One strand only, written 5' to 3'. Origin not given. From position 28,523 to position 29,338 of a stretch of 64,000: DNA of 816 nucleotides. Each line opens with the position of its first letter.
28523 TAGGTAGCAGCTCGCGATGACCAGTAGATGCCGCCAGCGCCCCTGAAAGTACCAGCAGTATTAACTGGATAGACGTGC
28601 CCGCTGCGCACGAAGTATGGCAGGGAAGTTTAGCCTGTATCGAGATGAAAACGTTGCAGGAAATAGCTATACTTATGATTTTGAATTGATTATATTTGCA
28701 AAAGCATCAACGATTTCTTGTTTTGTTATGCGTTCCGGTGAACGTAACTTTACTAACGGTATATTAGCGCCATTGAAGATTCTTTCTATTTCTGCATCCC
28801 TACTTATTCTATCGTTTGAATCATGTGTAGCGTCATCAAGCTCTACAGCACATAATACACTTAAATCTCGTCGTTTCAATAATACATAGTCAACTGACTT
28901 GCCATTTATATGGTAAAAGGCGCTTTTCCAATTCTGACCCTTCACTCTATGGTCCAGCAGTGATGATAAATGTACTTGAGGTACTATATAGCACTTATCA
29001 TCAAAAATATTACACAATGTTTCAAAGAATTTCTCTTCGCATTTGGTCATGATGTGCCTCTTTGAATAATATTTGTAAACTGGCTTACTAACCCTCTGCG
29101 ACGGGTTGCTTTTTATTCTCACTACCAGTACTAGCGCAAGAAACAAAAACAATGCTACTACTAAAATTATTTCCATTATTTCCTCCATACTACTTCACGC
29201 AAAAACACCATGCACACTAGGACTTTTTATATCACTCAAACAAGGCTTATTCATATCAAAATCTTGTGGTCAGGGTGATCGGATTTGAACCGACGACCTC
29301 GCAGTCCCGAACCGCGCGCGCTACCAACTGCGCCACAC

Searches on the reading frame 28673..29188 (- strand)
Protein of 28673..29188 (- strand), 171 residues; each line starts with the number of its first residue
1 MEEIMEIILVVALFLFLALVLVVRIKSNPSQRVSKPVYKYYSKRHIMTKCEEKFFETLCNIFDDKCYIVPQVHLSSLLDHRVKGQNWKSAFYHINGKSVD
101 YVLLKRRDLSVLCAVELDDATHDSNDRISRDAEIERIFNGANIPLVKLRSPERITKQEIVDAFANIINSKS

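Call 30: search_protein_families(library=pfam, proteins=[window:28673-29188:-], max_evalue=0.01)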
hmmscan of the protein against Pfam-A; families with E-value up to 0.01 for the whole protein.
window:28673-29188:- (171 aa): 1 family
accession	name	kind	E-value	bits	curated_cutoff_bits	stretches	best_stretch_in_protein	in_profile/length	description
PF10881.14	DUF2726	-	3.4e-26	91.9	24.7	1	44-163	2-123/126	Protein of unknown function (DUF2726)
